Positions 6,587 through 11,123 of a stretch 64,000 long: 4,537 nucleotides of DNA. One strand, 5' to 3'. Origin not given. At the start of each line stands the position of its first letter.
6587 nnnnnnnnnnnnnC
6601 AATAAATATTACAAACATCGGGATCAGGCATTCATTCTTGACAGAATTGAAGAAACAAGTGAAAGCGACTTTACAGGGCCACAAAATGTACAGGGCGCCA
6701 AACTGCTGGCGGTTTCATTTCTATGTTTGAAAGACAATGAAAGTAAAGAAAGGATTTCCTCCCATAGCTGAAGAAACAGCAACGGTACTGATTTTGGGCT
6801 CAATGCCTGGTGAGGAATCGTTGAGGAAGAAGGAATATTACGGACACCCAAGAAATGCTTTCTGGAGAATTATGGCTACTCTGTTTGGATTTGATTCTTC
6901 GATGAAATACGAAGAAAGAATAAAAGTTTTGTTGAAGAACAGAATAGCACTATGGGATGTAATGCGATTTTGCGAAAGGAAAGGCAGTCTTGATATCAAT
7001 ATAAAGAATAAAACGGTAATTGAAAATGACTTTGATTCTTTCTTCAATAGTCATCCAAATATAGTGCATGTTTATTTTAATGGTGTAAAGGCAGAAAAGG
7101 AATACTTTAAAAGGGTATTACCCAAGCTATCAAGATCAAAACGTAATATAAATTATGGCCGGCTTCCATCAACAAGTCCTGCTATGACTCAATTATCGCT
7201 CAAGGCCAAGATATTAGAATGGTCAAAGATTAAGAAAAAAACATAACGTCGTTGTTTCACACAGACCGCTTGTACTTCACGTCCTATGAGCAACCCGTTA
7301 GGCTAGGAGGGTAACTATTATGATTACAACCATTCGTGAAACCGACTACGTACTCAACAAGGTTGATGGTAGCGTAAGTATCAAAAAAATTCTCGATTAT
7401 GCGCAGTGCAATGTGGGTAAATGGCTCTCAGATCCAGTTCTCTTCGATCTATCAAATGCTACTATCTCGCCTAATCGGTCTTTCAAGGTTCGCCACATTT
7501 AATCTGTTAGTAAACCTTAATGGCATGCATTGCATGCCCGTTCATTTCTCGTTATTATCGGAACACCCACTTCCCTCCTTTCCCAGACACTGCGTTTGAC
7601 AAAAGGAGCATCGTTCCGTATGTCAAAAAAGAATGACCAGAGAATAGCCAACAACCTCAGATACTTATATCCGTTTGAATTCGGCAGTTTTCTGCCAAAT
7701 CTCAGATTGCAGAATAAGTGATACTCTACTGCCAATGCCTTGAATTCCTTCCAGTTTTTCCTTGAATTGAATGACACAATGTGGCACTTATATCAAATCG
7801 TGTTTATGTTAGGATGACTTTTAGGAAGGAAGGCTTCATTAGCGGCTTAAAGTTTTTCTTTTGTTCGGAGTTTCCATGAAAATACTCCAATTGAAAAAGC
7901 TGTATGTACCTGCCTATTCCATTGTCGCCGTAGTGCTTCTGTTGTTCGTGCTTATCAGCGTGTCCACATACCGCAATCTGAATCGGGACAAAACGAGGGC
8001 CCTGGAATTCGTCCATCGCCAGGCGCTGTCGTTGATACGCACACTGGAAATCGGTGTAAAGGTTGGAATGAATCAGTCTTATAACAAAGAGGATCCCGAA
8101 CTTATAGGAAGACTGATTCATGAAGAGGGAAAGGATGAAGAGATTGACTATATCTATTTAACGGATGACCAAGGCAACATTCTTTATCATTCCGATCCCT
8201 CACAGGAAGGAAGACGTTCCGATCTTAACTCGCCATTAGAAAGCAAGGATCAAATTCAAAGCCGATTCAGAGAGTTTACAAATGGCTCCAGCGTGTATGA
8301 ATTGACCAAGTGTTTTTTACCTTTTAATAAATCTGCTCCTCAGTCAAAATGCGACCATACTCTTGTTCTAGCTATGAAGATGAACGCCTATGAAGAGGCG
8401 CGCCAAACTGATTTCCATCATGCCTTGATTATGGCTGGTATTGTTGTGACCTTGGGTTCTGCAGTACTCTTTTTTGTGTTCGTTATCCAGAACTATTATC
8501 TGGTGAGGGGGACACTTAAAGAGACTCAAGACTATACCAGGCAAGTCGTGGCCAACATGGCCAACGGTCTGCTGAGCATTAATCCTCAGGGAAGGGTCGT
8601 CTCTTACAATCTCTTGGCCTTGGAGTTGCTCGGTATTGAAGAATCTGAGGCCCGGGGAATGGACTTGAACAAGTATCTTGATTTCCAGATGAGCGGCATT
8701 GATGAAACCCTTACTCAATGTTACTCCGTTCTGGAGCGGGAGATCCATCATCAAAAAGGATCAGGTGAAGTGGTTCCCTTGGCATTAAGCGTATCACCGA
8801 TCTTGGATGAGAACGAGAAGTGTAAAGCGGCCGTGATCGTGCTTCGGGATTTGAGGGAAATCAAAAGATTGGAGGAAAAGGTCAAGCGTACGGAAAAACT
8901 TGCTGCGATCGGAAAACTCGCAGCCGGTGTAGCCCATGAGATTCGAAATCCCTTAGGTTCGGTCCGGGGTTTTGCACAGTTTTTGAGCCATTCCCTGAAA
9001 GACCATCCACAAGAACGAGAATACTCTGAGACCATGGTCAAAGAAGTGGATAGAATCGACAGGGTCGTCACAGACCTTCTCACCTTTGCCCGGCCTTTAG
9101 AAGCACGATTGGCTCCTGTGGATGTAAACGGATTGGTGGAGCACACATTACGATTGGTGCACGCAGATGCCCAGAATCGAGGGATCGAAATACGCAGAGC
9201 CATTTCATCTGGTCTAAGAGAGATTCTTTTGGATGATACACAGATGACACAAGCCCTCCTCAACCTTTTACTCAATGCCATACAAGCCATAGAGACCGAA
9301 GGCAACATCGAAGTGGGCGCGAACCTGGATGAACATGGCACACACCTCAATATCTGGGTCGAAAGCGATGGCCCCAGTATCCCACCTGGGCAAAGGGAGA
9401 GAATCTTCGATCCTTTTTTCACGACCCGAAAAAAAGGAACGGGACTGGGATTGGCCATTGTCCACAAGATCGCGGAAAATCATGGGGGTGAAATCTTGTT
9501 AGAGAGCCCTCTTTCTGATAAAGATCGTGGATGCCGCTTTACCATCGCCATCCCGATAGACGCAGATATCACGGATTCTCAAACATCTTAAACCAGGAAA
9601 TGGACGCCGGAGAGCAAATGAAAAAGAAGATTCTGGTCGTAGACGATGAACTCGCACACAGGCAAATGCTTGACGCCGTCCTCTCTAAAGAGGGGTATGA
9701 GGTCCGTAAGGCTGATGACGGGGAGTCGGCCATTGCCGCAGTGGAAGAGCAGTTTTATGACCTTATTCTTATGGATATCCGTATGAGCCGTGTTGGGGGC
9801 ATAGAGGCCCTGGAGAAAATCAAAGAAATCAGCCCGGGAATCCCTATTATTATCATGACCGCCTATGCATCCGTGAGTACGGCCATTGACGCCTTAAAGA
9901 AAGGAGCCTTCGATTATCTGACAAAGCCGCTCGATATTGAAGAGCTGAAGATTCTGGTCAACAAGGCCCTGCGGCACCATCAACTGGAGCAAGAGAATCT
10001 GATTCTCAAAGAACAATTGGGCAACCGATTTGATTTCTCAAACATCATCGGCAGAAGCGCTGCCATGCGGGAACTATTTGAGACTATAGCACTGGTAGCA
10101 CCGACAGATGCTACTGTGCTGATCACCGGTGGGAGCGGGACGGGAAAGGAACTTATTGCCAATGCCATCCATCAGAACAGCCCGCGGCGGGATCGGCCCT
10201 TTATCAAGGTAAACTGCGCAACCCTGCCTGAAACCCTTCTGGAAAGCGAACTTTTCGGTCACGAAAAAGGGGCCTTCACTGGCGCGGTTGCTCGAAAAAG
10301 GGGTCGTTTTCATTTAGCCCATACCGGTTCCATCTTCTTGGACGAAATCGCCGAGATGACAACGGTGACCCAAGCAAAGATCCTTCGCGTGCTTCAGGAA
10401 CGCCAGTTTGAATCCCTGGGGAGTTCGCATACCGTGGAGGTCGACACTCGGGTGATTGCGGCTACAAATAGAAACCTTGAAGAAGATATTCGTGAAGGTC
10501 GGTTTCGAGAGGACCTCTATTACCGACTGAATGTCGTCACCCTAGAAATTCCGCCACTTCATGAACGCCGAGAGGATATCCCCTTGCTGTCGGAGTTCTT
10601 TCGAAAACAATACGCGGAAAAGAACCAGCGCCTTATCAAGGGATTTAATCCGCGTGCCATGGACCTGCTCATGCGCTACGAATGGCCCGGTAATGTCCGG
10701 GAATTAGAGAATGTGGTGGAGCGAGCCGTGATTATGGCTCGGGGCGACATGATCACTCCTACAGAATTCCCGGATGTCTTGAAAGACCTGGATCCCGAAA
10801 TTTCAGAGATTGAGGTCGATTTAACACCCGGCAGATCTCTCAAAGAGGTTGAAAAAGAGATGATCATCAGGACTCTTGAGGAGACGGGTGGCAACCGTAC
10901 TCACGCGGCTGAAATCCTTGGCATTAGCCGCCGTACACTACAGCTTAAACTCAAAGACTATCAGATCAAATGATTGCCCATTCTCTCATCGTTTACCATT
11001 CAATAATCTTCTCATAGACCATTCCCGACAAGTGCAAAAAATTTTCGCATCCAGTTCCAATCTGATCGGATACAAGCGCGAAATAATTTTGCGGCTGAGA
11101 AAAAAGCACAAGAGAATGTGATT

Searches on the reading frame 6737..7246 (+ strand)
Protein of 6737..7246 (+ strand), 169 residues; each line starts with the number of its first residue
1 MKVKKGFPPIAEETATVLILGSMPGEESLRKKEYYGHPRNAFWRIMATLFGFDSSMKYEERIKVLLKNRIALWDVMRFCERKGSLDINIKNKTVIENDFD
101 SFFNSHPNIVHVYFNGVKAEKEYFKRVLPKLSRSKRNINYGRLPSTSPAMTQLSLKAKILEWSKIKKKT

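Call 10: search_protein_families(library=pfam, proteins=[window:6737-7246:+], max_evalue=0.001)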
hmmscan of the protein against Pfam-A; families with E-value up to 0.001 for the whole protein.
window:6737-7246:+ (169 aa): 1 family
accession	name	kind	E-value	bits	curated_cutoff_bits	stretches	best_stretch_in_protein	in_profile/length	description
PF03167.25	UDG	-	4.7e-08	33.7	24.3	1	12-150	5-120/141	Uracil DNA glycosylase superfamily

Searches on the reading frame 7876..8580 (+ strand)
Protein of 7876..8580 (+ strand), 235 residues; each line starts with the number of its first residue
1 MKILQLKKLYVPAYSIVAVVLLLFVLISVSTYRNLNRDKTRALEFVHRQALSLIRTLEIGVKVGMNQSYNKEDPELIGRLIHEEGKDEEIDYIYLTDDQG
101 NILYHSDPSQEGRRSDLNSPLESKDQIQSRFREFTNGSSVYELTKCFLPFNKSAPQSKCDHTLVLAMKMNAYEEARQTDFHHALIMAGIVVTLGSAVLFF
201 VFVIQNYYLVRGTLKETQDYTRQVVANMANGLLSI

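Call 78: find_related_loci(query=A5, collection=metagenome_contigs, flank=8000)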
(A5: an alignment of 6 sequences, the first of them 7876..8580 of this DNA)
Query A5 (235 aa) in metagenome_contigs; peptide patterns used: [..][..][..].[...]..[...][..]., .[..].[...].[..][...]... (x = any residue, [..] = any of these).
239 stretches matched a pattern; 149 encode a relative of the query (tblastn E <= 1e-3); the best 80 are kept; 80 distinct loci.
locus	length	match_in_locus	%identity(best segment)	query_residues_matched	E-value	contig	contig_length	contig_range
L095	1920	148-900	65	1-235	2e-108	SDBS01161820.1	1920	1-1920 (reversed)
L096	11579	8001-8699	66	3-235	2e-92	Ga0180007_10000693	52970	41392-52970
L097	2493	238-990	63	1-235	2e-90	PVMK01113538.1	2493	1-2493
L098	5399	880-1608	56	1-235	2e-85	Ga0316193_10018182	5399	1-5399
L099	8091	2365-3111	54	1-235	3e-84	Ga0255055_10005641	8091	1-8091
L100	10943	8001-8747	51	1-235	3e-80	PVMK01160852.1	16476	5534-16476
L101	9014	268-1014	51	1-235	1e-79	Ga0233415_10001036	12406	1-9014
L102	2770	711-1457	53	1-235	3e-80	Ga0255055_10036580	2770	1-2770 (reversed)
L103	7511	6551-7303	51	1-235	2e-78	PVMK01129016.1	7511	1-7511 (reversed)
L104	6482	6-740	53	4-235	3e-78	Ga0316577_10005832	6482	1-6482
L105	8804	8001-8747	51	1-235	8e-78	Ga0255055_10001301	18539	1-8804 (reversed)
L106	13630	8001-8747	50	1-235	1e-76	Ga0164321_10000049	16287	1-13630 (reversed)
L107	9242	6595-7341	50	1-235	2e-76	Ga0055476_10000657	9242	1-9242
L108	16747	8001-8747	49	1-235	2e-76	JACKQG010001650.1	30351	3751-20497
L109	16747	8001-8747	51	1-235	2e-75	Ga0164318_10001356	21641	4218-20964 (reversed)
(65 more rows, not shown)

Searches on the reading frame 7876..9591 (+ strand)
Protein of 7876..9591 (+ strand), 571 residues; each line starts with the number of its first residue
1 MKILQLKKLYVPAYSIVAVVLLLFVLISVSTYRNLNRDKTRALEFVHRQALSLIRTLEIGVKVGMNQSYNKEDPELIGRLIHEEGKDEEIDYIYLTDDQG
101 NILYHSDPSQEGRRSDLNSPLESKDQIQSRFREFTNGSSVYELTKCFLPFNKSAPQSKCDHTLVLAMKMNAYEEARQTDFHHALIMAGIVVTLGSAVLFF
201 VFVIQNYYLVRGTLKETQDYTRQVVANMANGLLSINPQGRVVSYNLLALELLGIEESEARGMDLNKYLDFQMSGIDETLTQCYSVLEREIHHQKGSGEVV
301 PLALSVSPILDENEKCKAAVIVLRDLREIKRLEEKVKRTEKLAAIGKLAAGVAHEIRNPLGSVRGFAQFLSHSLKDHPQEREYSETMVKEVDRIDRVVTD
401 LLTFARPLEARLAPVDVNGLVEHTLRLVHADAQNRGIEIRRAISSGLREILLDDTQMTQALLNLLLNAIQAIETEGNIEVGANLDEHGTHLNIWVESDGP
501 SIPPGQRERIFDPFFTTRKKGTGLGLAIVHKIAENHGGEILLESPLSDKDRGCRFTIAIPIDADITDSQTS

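Call 3: search_protein_families(library=pfam, proteins=[window:7876-9591:+], max_evalue=0.01)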
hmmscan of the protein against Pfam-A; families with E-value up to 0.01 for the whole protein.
window:7876-9591:+ (571 aa): 8 families
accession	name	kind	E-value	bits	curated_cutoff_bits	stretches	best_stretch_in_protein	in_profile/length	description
PF02518.31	HATPase_c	-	4.4e-22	79.1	26.4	1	453-561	2-109/111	Histidine kinase-, DNA gyrase B-, and HSP90-like ATPase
PF00512.31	HisKA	-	4.1e-16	59.2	26.9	1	346-406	3-62/66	His Kinase A (phospho-acceptor) domain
PF00989.32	PAS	-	1.4e-08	35.2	22.6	1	222-325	4-112/113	PAS fold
PF13426.13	PAS_9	-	5.2e-08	33.5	27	1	231-328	3-103/103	PAS domain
PF08448.16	PAS_4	-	3e-07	31.1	23.1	1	228-328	4-107/110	PAS fold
PF17203.10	sCache_3_2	-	0.0036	17.8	28.4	0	49-130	13-95/140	Single cache domain 3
PF02743.24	dCache_1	-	0.0078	16.2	45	0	75-126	153-200/240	Cache domain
PF13188.13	PAS_8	-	0.0081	16.5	21.8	0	222-264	4-43/65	PAS domain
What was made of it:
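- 7876..9591 (+): Sensor histidine kinase: two transmembrane segments, a periplasmic domain of about 150 aa, then PAS, HisKA and HATPase_c. Pfam domains (call 3).
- Checked: The kinase (7876-9591) has PAS, HisKA and HATPase_c domains (call 3).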

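Call 4: search_protein_families(library=ncbifam, proteins=[window:7876-9591:+], max_evalue=0.01)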
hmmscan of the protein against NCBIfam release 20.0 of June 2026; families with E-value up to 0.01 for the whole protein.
window:7876-9591:+ (571 aa): 83 families (the best 25 are shown)
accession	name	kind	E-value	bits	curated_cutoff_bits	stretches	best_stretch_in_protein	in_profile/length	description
NF008468.0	PRK11360.1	equivalog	4.3e-100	335.8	646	1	213-564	262-611/616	two-component system sensor histidine kinase AtoS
NF007688.0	PRK10364.1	equivalog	3.7e-98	329.3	479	2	325-568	220-458/460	two-component system sensor histidine kinase ZraS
NF010411.0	PRK13837.1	equivalog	9.3e-49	166.1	647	1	318-566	423-680/828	two-component system VirA-like sensor kinase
NF046044.1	PnpS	equivalog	4.4e-48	164.2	400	1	213-560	49-390/390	two-component system histidine kinase PnpS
NF052574.1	HisKinEspCMyxo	equivalog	4.4e-43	147.5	1200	1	240-561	309-637/785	serine histidine kinase EspC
NF033092.0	HK_WalK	equivalog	2.5e-41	142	725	1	222-561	261-594/594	cell wall metabolism sensor histidine kinase WalK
TIGR02966.1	phoR_proteo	equivalog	3.3e-37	128.2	334.2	1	218-558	5-332/333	phosphate regulon sensor histidine kinase PhoR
NF038348.1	T2SS_HK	subfamily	2e-36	125.6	450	2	391-561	408-573/574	histidine kinase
NF008293.1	PRK11073.1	equivalog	9.1e-36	123.8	240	1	216-545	4-335/349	nitrogen regulation protein NR(II)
NF053867.1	SprKinKinDBac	equivalog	4.1e-35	121.2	775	1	330-563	271-499/500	sporulation kinase KinD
NF052573.1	HisKinEspAMyxo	equivalog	1e-34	119.7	1400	1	225-559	260-609/755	serine histidine kinase EspA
NF008312.0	PRK11100.1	equivalog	2.2e-34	119.1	356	1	312-544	222-460/477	two-component system sensor histidine kinase CreC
NF010076.0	PRK13557.1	subfamily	1.8e-32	112.5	631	1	296-568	114-401/540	histidine kinase famiy protein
NF047497.1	HK_LIC_12097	equivalog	7.2e-31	107.2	500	1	284-561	91-366/367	LIC_12097 family sensor histidine kinase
TIGR01386.1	cztS_silS_copS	subfamily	8.4e-31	107.4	292.55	1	329-557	231-454/457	heavy metal sensor histidine kinase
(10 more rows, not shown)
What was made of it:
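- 7876..9591 (+): NCBIfam AtoS 335.8 and ZraS 329.3 bits, both below cutoff (call 4).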

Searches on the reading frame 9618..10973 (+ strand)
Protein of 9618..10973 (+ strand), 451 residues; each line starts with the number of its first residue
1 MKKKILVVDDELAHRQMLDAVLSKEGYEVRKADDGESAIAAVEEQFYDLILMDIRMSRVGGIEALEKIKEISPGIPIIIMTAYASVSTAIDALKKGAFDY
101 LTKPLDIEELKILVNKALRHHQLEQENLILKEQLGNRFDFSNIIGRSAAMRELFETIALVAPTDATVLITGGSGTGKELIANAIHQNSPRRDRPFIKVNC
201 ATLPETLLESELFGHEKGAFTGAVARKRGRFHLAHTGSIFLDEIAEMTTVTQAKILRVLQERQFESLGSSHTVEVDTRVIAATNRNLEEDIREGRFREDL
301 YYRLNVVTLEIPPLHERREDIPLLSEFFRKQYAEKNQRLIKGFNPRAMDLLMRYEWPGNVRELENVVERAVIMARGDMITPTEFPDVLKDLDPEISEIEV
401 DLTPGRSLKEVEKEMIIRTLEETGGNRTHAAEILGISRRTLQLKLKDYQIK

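Call 3: search_protein_families(library=pfam, proteins=[window:9618-10973:+], max_evalue=0.01)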
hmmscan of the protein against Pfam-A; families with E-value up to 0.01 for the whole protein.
window:9618-10973:+ (451 aa): 15 families
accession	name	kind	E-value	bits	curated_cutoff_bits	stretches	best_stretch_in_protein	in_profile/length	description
PF00158.32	Sigma54_activat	-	7.8e-72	240.9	20.2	1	143-309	1-167/168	Sigma-54 interaction domain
PF00072.30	Response_reg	-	1.7e-32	112.3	30.2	1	5-113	1-109/111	Response regulator receiver domain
PF25601.1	AAA_lid_14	-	3.5e-28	97.7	27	1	316-391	2-77/87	AAA+ ATPase lid domain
PF14532.12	Sigma54_activ_2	-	2.8e-21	76.7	25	1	144-314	1-138/138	Sigma-54 interaction domain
PF02954.25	HTH_8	-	2.4e-18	66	22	1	408-448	2-42/42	Bacterial regulatory protein, Fis family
PF00004.35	AAA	-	9.2e-07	29.8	21.2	1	167-301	1-128/131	ATPase family associated with various cellular activities (AAA)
PF07728.20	AAA_5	-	5.6e-06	26.8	22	1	167-286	2-124/139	AAA domain (dynein-related subfamily)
PF01078.27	Mg_chelatase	-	7.4e-06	26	20.3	0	222-271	93-142/207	Magnesium chelatase, subunit ChlI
PF06490.17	FleQ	-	5.7e-05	23.8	22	1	4-86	1-81/108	Flagellar regulatory protein FleQ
PF07726.17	AAA_3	-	0.00082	19.7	27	1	167-284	2-111/131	ATPase family associated with various cellular activities (AAA)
PF23198.2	PDE8A_N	-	0.0018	18.6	29.6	0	19-66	27-74/147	PDE8A-like, N-terminal domain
PF13384.12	HTH_23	-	0.0019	18.4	24.6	1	408-443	2-36/50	Homeodomain-like domain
PF18024.7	HTH_50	-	0.0022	18.1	27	1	408-450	8-49/50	Helix-turn-helix domain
PF13191.12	AAA_16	-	0.0056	17.6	32.6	1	144-226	3-93/167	AAA ATPase domain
PF00493.29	MCM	-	0.0092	15.5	23.3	0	163-286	56-174/224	MCM P-loop domain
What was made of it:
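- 9618..10973 (+): NtrC-type sigma-54 enhancer-binding response regulator. Response_reg, Sigma54_activat (240.9 bits), AAA_lid_14 and HTH_8 (call 3).
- Checked: The activator (9618-10973) has Response_reg, Sigma54_activat (240.9 bits) and HTH_8 domains (call 3).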

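Call 4: search_protein_families(library=ncbifam, proteins=[window:9618-10973:+], max_evalue=0.01)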
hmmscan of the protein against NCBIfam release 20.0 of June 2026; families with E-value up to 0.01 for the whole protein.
window:9618-10973:+ (451 aa): 127 families (the best 25 are shown)
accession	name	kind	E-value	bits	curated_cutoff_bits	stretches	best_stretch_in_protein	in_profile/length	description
NF008469.0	PRK11361.1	equivalog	1.4e-168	561.4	714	1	3-450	5-456/461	acetoacetate metabolism transcriptional regulator AtoC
NF007689.0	PRK10365.1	equivalog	5.3e-155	516.5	760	1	4-445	7-439/441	sigma-54-dependent response regulator transcription factor ZraR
TIGR01818.1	ntrC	equivalog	1e-137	459.7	558.6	2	5-389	1-382/463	nitrogen regulation protein NR(I)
TIGR02915.1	PEP_resp_reg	equivalog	3.3e-131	438.2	502.6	1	5-451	1-445/445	PEP-CTERM-box response regulator transcription factor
TIGR01817.1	nifA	equivalog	2.9e-121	405.9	528.85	1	119-384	176-438/534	nif-specific transcriptional activator NifA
NF051870.1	NAssimRespRegNtrX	equivalog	2.5e-120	402.5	600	1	3-447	2-449/452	nitrogen assimilation response regulator NtrX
NF011695.0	PRK15115.1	equivalog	1.8e-117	392.8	763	1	4-440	8-428/445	two-component system response regulator GlrR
NF041946.1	LuxO_transreg_Vib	equivalog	3.1e-114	382.3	800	1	9-449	3-461/463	quorum-sensing sigma-54 dependent transcriptional regulator LuxO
NF050807.1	TransRegFlbDCaul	equivalog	4.1e-114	381.9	750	1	23-449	21-439/454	sigma-54-dependent transcriptional regulator FlbD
NF008176.1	PRK10923.1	equivalog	7.6e-114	380.9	620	1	3-393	4-390/469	nitrogen regulation protein NR(I)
NF041552.1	TF_PrdR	equivalog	4.4e-110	368.7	795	1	106-449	233-577/577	sigma-54 dependent transcriptional regulator PrdR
NF038308.1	RNA_repair_RtcR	equivalog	2.8e-107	359.8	650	1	96-448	133-516/530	RNA repair transcriptional activator RtcR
NF003451.0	PRK05022.1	equivalog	5.2e-102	342.2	476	1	89-442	131-502/512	nitric oxide reductase transcriptional regulator NorR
NF049963.1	RespRegFlgRCampy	domain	9.8e-99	331.1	750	1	5-450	3-429/429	fla regulon two-component system response regulator FlgR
NF011958.0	PRK15429.1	equivalog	1.7e-98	331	830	1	121-450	358-686/692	formate hydrogenlyase transcriptional activator FlhA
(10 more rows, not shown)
